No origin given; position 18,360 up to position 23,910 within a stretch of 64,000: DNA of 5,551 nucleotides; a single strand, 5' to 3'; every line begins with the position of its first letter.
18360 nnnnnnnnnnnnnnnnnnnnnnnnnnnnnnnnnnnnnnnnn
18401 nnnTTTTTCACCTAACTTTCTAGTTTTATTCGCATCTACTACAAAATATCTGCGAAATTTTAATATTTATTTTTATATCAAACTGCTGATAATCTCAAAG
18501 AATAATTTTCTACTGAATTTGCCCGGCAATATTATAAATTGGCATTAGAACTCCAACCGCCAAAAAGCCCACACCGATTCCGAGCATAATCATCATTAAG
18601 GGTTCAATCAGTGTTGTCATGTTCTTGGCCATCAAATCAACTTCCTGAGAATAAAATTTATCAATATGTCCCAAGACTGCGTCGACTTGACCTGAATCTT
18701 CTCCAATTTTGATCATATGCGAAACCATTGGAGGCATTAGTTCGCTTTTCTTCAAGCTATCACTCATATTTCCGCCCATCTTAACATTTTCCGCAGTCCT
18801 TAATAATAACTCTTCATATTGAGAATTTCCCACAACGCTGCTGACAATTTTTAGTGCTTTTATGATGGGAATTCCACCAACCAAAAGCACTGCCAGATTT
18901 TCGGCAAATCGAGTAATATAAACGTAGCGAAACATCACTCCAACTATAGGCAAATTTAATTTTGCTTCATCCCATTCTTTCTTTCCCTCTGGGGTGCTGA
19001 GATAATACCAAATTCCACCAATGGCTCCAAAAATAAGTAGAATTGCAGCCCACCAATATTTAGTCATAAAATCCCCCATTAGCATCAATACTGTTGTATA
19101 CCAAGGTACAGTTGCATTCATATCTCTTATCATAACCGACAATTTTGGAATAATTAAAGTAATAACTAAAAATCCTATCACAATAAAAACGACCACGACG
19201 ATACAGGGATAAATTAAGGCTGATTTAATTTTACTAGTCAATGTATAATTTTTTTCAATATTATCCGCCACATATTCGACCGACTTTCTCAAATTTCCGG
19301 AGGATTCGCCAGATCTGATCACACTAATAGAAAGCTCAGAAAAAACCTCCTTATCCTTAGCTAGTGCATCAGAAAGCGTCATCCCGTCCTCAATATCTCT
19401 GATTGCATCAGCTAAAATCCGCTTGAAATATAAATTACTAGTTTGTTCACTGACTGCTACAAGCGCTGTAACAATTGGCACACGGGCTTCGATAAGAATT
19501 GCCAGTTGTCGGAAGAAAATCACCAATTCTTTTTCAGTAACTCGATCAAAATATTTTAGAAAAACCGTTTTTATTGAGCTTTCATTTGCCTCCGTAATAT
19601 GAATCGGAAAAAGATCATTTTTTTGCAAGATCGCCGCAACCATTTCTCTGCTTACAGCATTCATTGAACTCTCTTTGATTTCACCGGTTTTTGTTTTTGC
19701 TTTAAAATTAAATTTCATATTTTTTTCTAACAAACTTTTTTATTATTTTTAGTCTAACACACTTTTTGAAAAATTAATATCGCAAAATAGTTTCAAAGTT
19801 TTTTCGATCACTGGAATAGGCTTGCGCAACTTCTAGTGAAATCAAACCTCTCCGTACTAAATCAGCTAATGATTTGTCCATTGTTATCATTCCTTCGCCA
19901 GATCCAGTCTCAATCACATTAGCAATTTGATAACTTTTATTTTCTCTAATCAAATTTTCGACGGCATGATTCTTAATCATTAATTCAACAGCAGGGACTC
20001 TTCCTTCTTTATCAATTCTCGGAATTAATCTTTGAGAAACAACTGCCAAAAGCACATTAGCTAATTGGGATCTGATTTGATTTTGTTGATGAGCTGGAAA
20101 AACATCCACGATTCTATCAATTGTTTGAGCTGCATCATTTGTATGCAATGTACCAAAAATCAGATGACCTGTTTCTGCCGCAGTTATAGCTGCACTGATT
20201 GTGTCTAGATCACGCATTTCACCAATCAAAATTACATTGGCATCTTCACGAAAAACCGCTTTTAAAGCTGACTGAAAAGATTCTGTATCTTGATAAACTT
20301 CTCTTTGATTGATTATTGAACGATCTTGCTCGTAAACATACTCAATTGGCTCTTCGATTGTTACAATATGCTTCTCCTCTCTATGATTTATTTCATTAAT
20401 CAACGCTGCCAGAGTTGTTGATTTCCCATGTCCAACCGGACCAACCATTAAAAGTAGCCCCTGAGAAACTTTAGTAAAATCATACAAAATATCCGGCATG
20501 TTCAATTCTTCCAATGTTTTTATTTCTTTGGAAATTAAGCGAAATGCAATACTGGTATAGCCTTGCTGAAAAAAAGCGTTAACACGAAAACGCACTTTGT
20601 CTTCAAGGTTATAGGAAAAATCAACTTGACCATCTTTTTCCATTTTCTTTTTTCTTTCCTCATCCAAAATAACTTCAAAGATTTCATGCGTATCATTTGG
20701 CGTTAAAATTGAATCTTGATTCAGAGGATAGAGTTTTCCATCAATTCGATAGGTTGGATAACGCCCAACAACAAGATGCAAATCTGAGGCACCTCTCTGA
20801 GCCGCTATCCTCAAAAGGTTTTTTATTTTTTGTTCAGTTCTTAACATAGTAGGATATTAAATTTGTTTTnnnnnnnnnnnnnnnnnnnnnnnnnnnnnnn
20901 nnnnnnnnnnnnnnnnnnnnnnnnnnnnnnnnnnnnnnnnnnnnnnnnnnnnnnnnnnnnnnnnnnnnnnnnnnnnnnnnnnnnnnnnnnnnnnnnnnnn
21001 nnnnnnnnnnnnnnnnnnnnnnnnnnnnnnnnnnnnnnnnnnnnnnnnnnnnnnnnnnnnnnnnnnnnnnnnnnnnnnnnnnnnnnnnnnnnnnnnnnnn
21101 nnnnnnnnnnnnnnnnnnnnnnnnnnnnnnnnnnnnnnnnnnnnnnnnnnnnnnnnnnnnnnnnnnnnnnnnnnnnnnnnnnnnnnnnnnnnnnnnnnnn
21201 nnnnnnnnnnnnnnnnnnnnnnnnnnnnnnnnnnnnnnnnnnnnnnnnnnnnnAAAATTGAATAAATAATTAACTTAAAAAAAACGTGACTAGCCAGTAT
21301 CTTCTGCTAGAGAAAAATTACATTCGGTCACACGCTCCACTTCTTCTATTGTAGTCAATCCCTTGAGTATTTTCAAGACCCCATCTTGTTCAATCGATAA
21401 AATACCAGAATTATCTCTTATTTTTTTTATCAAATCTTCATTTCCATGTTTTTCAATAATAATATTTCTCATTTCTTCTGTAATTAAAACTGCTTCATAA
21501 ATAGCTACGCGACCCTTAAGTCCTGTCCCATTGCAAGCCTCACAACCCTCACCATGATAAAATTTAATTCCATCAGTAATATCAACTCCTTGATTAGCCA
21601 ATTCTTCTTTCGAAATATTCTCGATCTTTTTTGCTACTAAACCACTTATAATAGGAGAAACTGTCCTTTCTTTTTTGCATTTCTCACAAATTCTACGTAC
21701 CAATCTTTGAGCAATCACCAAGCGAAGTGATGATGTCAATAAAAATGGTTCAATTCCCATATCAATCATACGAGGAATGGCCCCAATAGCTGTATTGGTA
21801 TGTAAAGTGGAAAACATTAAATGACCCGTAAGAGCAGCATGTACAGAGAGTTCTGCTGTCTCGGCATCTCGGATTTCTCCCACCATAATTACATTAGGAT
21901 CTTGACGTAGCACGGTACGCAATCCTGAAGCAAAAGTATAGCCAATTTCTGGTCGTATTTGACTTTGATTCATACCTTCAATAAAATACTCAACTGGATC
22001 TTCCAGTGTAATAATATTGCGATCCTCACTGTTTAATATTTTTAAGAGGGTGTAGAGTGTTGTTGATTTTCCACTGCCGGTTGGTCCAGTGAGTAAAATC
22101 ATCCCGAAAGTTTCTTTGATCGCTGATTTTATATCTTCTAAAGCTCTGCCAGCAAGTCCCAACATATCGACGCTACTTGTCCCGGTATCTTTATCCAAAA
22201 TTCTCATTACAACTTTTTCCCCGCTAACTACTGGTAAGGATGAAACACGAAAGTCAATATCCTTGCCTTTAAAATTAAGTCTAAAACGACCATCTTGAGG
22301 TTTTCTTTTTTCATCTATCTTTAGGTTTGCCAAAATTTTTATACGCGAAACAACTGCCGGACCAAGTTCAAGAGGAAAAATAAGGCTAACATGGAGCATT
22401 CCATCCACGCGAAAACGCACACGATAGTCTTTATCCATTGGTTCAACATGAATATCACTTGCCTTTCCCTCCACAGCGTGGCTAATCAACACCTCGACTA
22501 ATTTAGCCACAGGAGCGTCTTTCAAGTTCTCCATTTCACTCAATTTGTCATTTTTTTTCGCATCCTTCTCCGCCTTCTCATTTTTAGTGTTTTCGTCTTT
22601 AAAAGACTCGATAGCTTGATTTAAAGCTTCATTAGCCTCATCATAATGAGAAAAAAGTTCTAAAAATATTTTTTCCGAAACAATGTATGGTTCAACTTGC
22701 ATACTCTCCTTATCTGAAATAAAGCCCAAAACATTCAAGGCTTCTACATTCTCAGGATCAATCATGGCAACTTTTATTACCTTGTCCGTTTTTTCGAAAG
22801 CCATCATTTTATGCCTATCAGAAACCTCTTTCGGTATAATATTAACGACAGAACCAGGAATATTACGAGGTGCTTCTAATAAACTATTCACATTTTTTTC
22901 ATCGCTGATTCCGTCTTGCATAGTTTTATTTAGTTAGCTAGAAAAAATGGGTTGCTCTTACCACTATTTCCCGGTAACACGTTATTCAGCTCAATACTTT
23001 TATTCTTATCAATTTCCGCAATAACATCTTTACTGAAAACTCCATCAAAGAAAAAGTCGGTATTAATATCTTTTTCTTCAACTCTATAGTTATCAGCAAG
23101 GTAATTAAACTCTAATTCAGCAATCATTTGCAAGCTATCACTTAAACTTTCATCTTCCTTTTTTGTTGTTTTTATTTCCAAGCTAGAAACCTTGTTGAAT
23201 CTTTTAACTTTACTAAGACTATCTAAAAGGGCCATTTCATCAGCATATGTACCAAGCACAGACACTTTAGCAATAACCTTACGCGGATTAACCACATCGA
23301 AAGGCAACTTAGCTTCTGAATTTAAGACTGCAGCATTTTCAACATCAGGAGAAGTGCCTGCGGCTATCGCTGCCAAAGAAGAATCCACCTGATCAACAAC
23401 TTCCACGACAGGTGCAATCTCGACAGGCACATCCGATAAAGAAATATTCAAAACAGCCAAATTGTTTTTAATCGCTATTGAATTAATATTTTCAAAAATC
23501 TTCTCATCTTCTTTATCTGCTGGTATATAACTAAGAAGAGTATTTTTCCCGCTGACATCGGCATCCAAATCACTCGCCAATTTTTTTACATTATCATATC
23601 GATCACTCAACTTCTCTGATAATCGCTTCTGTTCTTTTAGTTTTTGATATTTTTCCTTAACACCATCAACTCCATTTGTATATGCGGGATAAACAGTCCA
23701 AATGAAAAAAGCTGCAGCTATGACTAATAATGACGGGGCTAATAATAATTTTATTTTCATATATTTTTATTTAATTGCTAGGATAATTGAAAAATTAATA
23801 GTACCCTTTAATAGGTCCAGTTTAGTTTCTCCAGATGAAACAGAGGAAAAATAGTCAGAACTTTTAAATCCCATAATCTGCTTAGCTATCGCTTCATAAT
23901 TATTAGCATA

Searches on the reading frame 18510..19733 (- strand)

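Call 8: search_protein_families(library=pfam, proteins=[window:18510-19733:-], max_evalue=0.01)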
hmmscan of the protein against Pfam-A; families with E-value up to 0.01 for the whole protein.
window:18510-19733:- (407 aa): 2 families
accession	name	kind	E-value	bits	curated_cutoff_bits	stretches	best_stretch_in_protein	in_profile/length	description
PF00482.28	T2SSF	-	1.4e-59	199.9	25.2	2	73-196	1-125/125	Type II secretion system (T2SS), protein F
PF20990.2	DUF2207_C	-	0.0014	18.8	33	1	109-257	79-203/247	Predicted membrane protein (DUF2207) C-terminal domain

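Call 12: search_protein_families(library=ncbifam, proteins=[window:18510-19733:-], max_evalue=0.01)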
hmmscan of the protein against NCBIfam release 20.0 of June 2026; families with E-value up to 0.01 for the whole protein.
window:18510-19733:- (407 aa): 6 families
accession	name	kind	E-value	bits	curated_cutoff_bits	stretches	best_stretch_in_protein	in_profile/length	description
TIGR02120.1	GspF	equivalog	7.9e-95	318.4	424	1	8-403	1-398/401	type II secretion system inner membrane protein GspF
NF052607.1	T4PiliAsmPilCThrm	equivalog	1.8e-88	297.3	700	1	7-406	3-404/406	type IV pilus assembly protein PilC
NF052606.1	T4PiliAsmPilCMyx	equivalog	3.3e-83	279.9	700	1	4-407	18-419/419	type IV pilus assembly protein PilC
NF007861.0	PRK10573.1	equivalog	6.9e-68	229.5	401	1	6-403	5-395/401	protein transport protein HofC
NF047826.1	T3SSXpsF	equivalog_domain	1.5e-61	208.5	650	1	8-406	4-404/405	type II secretion system protein XpsF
NF041012.2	T4P_ComGB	equivalog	1.1e-33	117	240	1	73-402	6-330/332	competence type IV pilus assembly protein ComGB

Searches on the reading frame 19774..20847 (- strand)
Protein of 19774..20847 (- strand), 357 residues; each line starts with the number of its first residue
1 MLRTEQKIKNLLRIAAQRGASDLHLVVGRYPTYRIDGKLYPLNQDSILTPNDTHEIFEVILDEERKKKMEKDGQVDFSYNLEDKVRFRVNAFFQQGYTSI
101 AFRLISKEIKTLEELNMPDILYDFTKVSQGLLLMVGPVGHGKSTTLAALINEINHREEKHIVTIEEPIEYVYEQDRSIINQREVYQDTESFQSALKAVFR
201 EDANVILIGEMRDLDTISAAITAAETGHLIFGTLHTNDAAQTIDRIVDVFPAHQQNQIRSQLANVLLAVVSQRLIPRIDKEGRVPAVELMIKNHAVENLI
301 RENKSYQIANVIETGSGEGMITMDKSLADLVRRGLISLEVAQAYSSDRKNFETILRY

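Call 8: search_protein_families(library=pfam, proteins=[window:19774-20847:-], max_evalue=0.01)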
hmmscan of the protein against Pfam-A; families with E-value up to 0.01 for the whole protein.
window:19774-20847:- (357 aa): 8 families
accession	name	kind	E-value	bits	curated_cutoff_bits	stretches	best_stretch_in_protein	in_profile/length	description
PF00437.27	T2SSE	-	9.9e-45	153.2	24.9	1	5-292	9-288/370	Type II/IV secretion system protein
PF00265.24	TK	-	0.00018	21.9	20.6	1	131-251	3-128/176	Thymidine kinase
PF13401.12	AAA_22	-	0.00047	20.9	27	1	128-211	4-93/130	AAA domain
PF25199.1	nSTAND_NTPase5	-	0.0012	19.1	34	1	130-217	42-138/145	Novel STAND NTPase 5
PF13604.12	AAA_30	-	0.0048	17.1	27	0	125-156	14-45/191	AAA domain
PF00005.33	ABC_tran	-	0.005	17.9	25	0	131-195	13-74/137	ABC transporter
PF00004.35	AAA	-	0.0081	17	21.2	0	132-211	1-66/131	ATPase family associated with various cellular activities (AAA)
PF00009.33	GTP_EFTU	-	0.0082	16.2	26.5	0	133-163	7-37/188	Elongation factor Tu GTP binding domain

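Call 12: search_protein_families(library=ncbifam, proteins=[window:19774-20847:-], max_evalue=0.01)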
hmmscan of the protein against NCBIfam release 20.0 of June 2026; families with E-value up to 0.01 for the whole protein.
window:19774-20847:- (357 aa): 18 families
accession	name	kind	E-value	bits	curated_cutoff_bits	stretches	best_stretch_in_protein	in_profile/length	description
TIGR01420.1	pilT_fam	subfamily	1.3e-134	448.8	319.1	1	8-349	2-342/343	PilT/PilU family type 4a pilus ATPase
TIGR02538.1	type_IV_pilB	equivalog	8.6e-41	140.2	675.65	1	8-277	185-454/564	type IV-A pilus assembly ATPase PilB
TIGR02525.1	plasmid_TraJ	equivalog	3e-39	135.1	368.3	1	68-288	83-310/372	plasmid transfer ATPase TraJ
NF007755.0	PRK10436.1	equivalog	3e-39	135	617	1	6-294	87-374/465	type II secretion system protein GspE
TIGR02524.1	dot_icm_DotB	equivalog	2.5e-38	132.2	463.3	1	7-340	5-349/358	Dot/Icm type IV secretion system ATPase DotB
NF041000.1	ATPase_ComGA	equivalog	3.6e-38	131.1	300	1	67-276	63-266/267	competence type IV pilus ATPase ComGA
TIGR02533.1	type_II_gspE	equivalog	6.1e-38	130.7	630.25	1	8-283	113-387/486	type II secretion system ATPase GspE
NF053534.1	T4PilAsmATPsTfpB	equivalog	3.2e-31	108.4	850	1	11-284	208-481/584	type IV pilus assembly ATPase TfpB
TIGR02782.1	TrbB_P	equivalog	1.9e-11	43.9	304.55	1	130-284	137-287/303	P-type conjugative transfer ATPase TrbB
NF058587.1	archaellum_moto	equivalog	4.3e-10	39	550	1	132-247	278-394/527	archaellum flagellar ATPase motor FlaI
TIGR02788.1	VirB11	equivalog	6.8e-09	35.2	249.95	1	128-255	143-271/308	P-type DNA transfer ATPase VirB11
NF010425.0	PRK13851.1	equivalog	5.8e-08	32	461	1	127-250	160-284/344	type IV secretion system protein VirB11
TIGR03819.1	heli_sec_ATPase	hypoth_equivalog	1.4e-07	31.1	373.15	1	95-270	137-323/340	TadA family conjugal transfer-associated ATPase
NF010469.0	PRK13894.1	subfamily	1.8e-07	30.8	508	1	132-258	152-278/320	conjugal transfer ATPase TrbB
NF010407.0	PRK13833.1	subfamily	2.1e-06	27.4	499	1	132-284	147-294/323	conjugal transfer protein TrbB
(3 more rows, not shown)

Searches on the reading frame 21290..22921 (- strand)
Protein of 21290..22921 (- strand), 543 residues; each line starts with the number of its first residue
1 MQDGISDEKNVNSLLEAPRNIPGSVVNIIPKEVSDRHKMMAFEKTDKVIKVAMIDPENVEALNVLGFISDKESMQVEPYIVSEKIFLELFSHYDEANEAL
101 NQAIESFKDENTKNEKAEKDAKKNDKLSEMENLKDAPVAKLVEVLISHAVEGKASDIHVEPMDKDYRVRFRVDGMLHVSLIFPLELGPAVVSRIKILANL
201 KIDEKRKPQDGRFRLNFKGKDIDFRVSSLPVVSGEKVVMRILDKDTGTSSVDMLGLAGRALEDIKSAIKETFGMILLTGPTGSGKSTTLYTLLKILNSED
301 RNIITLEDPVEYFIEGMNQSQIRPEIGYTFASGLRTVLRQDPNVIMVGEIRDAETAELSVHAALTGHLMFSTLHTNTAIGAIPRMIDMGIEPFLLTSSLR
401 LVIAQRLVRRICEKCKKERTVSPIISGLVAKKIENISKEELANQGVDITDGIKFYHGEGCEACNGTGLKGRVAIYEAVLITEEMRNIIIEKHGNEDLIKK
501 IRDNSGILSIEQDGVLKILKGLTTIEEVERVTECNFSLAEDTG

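Call 8: search_protein_families(library=pfam, proteins=[window:21290-22921:-], max_evalue=0.01)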
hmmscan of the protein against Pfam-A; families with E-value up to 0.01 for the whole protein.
window:21290-22921:- (543 aa): 13 families
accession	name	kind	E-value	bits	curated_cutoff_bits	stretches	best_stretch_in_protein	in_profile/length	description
PF00437.27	T2SSE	-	1.8e-130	435.4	24.9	1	133-530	3-370/370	Type II/IV secretion system protein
PF05157.20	MshEN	-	8.7e-08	32.5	23.1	1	20-94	12-84/90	MshEN domain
PF13401.12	AAA_22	-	0.00011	23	27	1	272-326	5-54/130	AAA domain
PF13191.12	AAA_16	-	0.00018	22.5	32.6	1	269-320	21-64/167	AAA ATPase domain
PF00005.33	ABC_tran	-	0.00027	22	25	1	274-332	13-67/137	ABC transporter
PF20720.3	nSTAND3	-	0.00061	20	27.2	1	261-311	7-56/155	Novel STAND NTPase 3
PF13555.12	AAA_29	-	0.0007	19.7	27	1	273-297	23-47/61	P-loop containing region of AAA domain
PF13476.12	AAA_23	-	0.0013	19.8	27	0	272-292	19-39/201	AAA domain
PF25199.1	nSTAND_NTPase5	-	0.0018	18.5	34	1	261-309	29-79/145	Novel STAND NTPase 5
PF13173.12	AAA_14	-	0.0034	17.8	27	1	274-362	4-83/129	AAA domain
PF04851.21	ResIII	-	0.0072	16.7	22.5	0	259-304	10-57/164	Type III restriction enzyme, res subunit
PF03215.21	Rad17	-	0.0074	16.7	23.8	0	274-300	47-73/186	Rad17 P-loop domain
PF13238.12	AAA_18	-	0.0087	17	29.4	0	275-297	1-23/128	AAA domain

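Call 12: search_protein_families(library=ncbifam, proteins=[window:21290-22921:-], max_evalue=0.01)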
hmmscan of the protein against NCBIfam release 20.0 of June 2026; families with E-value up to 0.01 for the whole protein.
window:21290-22921:- (543 aa): 27 families (the best 25 are shown)
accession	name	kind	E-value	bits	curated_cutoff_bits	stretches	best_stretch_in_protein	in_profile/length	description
TIGR02533.1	type_II_gspE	equivalog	1.4e-162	541.8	630.25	1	29-532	4-486/486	type II secretion system ATPase GspE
TIGR02538.1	type_IV_pilB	equivalog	1.5e-160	535.5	675.65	1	24-533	69-563/564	type IV-A pilus assembly ATPase PilB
NF007755.0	PRK10436.1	equivalog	8.6e-133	443.4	617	1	32-533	12-460/465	type II secretion system protein GspE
NF053534.1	T4PilAsmATPsTfpB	equivalog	1.5e-128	429.7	850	1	24-532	92-582/584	type IV pilus assembly ATPase TfpB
NF041000.1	ATPase_ComGA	equivalog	8.6e-77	257.7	300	1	145-409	3-266/267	competence type IV pilus ATPase ComGA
TIGR01420.1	pilT_fam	subfamily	1.1e-50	172.9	319.1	1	143-416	3-276/343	PilT/PilU family type 4a pilus ATPase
TIGR02525.1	plasmid_TraJ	equivalog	5.4e-28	98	368.3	1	238-409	121-299/372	plasmid transfer ATPase TraJ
TIGR02524.1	dot_icm_DotB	equivalog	2.4e-24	86.2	463.3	1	263-414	125-291/358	Dot/Icm type IV secretion system ATPase DotB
TIGR02782.1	TrbB_P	equivalog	1.6e-13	50.6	304.55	1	261-425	126-291/303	P-type conjugative transfer ATPase TrbB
NF058587.1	archaellum_moto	equivalog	8.2e-13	47.9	550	1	275-412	278-421/527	archaellum flagellar ATPase motor FlaI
TIGR02788.1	VirB11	equivalog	1.6e-11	43.8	249.95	1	261-389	134-266/308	P-type DNA transfer ATPase VirB11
NF010469.0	PRK13894.1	subfamily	5.1e-11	42.5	508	1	261-385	139-264/320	conjugal transfer ATPase TrbB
TIGR03819.1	heli_sec_ATPase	hypoth_equivalog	6.8e-11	41.9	373.15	1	193-390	102-302/340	TadA family conjugal transfer-associated ATPase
NF010407.0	PRK13833.1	subfamily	1.8e-10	40.8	499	1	262-425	135-298/323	conjugal transfer protein TrbB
NF053672.1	bindosome_BasE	exception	1e-09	37.7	1000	1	271-419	269-422/512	bindosome assembly system ATPase subunit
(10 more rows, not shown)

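Call 72: search_solved_structures(query=window:21290-22921:-, max_evalue=1e-20)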
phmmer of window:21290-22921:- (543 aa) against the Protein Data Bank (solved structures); distinct sequences matched with E-value up to 1e-20: 21.
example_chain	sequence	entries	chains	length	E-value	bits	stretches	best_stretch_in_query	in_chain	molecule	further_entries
3jc8_Ba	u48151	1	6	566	1.7e-119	403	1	20-529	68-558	Type IV-A pilus assembly ATPase PilB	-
5zfr_A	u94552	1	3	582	1.4e-116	393.4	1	23-533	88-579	Type IV pilus biogenesis ATPase PilB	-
6olj_C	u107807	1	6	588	1.5e-116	393.3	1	22-533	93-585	Type IV pilus biogenesis ATPase PilB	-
5tsg_B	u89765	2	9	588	3.7e-116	392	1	22-533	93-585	Type IV pilus biogenesis ATPase PilB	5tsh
4pht_A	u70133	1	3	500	1.9e-112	379.8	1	32-533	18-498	General secretory pathway protein E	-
4ksr_A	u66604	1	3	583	3.7e-108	365.6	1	123-534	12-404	Type II secretion system protein E, Hemolysin-coregulated protein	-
4kss_A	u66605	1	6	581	4e-108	365.5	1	123-534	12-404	Type II secretion system protein E, hemolysin-coregulated protein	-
1p9r_A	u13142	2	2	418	1.7e-107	363.4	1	122-532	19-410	General secretion pathway protein E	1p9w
6f8l_G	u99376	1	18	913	4.2e-106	358.8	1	30-529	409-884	Type IV pilus assembly protein PilF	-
5oiu_A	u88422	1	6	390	1.9e-102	346.8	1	134-529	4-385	Type IV pilus assembly protein PilF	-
6ejf_A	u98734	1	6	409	2.8e-102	346.2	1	139-529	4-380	Type IV pilus assembly protein PilF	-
5it5_F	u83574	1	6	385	4.6e-102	345.5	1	139-529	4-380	ATP binding motif-containing protein PilF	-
2ewv_A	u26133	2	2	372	9.1e-35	123.5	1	135-404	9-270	twitching motility protein PilT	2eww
2gsz_A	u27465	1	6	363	2.7e-34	122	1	140-404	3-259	twitching motility protein PilT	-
5fl3_A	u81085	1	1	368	9.4e-34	120.2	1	141-411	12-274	PILI RETRACTION PROTEIN PILT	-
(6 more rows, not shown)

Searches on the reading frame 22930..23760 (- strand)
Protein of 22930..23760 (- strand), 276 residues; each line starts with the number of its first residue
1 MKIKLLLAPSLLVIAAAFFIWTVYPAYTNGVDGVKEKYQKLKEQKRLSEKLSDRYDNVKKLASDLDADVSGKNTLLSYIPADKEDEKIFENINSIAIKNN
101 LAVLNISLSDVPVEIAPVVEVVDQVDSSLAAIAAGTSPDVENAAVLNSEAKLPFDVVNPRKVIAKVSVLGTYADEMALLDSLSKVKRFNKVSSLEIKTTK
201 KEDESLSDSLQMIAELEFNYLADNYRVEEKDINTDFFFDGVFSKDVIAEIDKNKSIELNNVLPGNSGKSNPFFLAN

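Call 8: search_protein_families(library=pfam, proteins=[window:22930-23760:-], max_evalue=0.01)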
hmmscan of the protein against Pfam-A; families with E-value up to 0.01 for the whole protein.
window:22930-23760:- (276 aa): 1 family
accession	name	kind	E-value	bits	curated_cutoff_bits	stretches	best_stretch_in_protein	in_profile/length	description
PF04350.18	PilO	-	2.9e-06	27.9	22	0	35-109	5-76/145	Pilus assembly protein, PilO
